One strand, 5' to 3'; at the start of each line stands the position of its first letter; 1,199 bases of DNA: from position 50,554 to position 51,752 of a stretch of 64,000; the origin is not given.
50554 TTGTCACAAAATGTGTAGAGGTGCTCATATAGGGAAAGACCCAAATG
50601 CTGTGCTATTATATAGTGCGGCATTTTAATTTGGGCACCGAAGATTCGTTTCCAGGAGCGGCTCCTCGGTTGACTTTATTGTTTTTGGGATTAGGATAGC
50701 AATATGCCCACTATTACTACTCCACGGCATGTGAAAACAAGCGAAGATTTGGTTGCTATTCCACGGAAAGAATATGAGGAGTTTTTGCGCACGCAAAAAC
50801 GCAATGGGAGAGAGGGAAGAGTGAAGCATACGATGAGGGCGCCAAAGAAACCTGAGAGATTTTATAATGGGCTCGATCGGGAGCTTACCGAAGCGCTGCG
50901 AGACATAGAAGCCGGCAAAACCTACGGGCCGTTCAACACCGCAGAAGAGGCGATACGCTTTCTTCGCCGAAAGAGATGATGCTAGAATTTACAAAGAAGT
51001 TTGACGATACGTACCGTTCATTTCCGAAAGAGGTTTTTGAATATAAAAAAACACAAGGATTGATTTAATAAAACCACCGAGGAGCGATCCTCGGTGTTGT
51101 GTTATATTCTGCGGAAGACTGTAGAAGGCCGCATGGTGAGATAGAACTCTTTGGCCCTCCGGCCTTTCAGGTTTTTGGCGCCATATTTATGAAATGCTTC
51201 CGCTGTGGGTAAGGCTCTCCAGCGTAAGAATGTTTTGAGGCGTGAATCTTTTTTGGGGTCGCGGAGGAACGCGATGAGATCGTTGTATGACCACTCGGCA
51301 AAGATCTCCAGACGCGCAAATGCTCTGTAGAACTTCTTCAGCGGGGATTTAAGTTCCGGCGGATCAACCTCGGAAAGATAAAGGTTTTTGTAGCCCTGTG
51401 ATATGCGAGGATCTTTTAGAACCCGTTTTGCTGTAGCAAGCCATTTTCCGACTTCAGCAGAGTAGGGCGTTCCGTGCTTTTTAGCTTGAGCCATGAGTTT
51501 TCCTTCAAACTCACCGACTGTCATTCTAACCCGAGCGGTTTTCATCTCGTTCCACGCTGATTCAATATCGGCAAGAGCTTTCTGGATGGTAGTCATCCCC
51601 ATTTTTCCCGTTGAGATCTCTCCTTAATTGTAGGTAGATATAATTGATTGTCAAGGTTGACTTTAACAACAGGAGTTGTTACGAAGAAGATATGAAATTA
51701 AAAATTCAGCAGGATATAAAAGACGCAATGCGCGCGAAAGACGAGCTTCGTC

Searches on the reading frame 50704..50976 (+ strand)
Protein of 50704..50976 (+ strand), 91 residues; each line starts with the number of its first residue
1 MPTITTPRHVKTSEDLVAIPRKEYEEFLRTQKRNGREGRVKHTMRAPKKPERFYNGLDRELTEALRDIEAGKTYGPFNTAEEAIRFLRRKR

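Call 5: search_protein_families(library=pfam, proteins=[window:50704-50976:+], max_evalue=1)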
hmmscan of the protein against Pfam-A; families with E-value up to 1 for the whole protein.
seq(91 aa): 3 families
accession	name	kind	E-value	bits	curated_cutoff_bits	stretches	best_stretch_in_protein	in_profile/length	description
PF13825.11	Paramyxo_P_V_N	-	0.073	13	22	1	10-52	173-215/309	Paramyxovirus structural protein V/P N-terminus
PF07653.23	SH3_2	-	0.095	12.8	21.8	1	15-47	22-54/55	Variant SH3 domain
PF11387.14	DUF2795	-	0.16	12.3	25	0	55-75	29-48/54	Protein of unknown function (DUF2795)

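Call 6: search_protein_families(library=ncbifam, proteins=[window:50704-50976:+], max_evalue=1)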
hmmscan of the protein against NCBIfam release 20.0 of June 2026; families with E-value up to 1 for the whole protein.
seq(91 aa): 0 families

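Call 18: find_homologous_proteins(query=window:50704-50976:+)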
Query seq(91 aa) (91 aa): 15 proteins with E <= 0.001 among 18 candidates.
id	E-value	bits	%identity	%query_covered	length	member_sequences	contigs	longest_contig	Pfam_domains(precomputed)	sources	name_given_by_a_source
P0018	5.5e-53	194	100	100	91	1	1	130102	-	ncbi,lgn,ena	-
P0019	5.0e-35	137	74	100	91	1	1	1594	-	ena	-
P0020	5.8e-34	134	71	99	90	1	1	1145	-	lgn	-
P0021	1.5e-31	126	66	100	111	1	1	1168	-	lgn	-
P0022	1.9e-28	116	69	89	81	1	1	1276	-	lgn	-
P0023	2.6e-28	116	65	100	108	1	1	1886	-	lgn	-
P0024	3.4e-26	109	63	100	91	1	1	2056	-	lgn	-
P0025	8.7e-25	104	61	90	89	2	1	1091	-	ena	-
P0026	1.8e-19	87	56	100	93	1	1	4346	-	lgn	-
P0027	1.5e-18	84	49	98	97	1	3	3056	-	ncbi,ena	-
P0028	7.9e-18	82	51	95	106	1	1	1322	-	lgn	-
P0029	2.2e-17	81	52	90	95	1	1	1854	-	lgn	-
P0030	1.5e-14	72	49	100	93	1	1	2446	-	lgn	-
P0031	3.6e-7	48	40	100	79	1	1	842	-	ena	-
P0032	3.2e-5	42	29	98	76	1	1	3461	-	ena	-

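Call 20: find_encoding_contigs(protein=P0019, flank=2000, max_places=2)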
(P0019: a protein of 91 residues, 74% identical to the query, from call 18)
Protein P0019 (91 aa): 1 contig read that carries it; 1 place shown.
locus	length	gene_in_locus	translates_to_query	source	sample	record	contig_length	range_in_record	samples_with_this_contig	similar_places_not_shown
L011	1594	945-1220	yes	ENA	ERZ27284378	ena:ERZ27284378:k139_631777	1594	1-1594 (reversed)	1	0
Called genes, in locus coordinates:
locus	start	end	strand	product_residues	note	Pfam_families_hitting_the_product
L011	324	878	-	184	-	-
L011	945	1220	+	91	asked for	-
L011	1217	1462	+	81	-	-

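Call 21: find_encoding_contigs(protein=P0026, flank=3000, max_places=2)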
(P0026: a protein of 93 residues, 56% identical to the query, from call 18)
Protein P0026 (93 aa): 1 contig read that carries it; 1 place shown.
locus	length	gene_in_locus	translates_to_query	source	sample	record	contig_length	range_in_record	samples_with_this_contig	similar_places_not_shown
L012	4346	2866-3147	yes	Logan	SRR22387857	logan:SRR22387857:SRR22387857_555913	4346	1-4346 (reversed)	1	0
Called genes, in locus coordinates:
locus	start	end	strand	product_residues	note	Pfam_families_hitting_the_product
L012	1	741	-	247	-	?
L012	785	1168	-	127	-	-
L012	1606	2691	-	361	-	PF03222:Trp_Tyr_perm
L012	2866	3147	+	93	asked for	-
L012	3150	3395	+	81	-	-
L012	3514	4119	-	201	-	PF18306:LDcluster4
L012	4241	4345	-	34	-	?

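Call 22: find_encoding_contigs(protein=P0027, flank=3000, max_places=3)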
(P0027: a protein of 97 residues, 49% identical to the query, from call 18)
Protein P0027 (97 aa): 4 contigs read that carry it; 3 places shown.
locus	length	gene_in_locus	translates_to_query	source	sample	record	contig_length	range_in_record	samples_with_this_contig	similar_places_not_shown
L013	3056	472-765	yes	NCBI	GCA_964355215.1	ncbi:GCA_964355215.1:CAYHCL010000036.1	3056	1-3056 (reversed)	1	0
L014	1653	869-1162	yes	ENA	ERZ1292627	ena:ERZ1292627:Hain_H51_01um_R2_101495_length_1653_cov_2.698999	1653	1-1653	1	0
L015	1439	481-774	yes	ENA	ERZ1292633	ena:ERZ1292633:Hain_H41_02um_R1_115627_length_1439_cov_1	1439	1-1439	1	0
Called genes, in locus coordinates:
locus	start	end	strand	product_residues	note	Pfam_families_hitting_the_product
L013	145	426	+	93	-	-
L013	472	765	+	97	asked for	-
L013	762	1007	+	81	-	PF05016:ParE_toxin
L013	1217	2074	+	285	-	-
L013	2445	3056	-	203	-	?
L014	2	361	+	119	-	?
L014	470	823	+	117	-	-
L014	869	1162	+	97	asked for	-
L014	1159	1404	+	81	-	PF05016:ParE_toxin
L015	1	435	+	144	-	?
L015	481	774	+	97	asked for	-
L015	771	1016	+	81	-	PF05016:ParE_toxin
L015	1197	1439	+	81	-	?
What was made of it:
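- Homologous antitoxins are followed by 81-aa toxins (calls 20-22).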

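Call 38: search_protein_families(library=pfam, proteins=[L011:1217-1459:+, L012:3150-3392:+, L013:762-1004:+], max_evalue=0.1)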
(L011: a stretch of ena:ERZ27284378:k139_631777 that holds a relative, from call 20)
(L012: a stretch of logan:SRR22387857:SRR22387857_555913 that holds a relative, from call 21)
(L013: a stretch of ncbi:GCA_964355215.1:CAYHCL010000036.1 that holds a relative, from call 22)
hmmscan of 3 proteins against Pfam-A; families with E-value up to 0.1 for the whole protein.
L011:1217-1459:+ (81 aa): 2 families
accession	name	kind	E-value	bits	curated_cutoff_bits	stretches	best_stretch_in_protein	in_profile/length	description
PF05016.21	ParE_toxin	-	0.00027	21.9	23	1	4-80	6-86/89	ParE toxin of type II toxin-antitoxin system, parDE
PF24732.2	ParE_like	-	0.05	14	24.4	0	31-81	13-64/67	ParE-like toxin domain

L012:3150-3392:+ (81 aa): 3 families
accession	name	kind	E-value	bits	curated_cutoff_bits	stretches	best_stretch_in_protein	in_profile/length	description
PF24732.2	ParE_like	-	0.0012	19.3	24.4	1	19-79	2-62/67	ParE-like toxin domain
PF06769.20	YoeB_toxin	-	0.024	15.1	27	1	46-79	46-79/80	YoeB-like toxin of bacterial type II toxin-antitoxin system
PF05973.20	Gp49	-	0.027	14.9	23.9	1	15-76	5-70/90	Phage derived protein Gp49-like (DUF891)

L013:762-1004:+ (81 aa): 4 families
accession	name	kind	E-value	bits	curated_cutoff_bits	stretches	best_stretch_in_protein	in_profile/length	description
PF05016.21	ParE_toxin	-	7.5e-08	33.3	23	1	4-79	2-85/89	ParE toxin of type II toxin-antitoxin system, parDE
PF06769.20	YoeB_toxin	-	0.0057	17.1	27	1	8-79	4-79/80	YoeB-like toxin of bacterial type II toxin-antitoxin system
PF05973.20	Gp49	-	0.028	14.9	23.9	1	14-73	4-65/90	Phage derived protein Gp49-like (DUF891)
PF24732.2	ParE_like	-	0.043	14.3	24.4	1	18-79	1-62/67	ParE-like toxin domain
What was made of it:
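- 50704..50979 (+): Antitoxin 2, 91 aa, full length. It shares the N-terminal module with antitoxin 1 but has a different C-terminal part. Homologues are followed by 81-aa PF05016 toxins with an ATGA overlap (calls 20-22, 38).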

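Call 62: search_protein_families(library=phrogs, proteins=[window:50704-50976:+], max_evalue=0.01)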
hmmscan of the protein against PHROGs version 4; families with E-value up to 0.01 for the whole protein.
window:50704-50976:+ (91 aa): 0 families

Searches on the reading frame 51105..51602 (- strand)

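Call 62: search_protein_families(library=phrogs, proteins=[window:51105-51602:-], max_evalue=0.01)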
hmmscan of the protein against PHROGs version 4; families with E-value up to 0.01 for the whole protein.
window:51105-51602:- (166 aa): 1 family
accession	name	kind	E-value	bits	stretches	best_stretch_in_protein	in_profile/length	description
phrog_26856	-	unknown function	0.0071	17.3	0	92-157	59-119/166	-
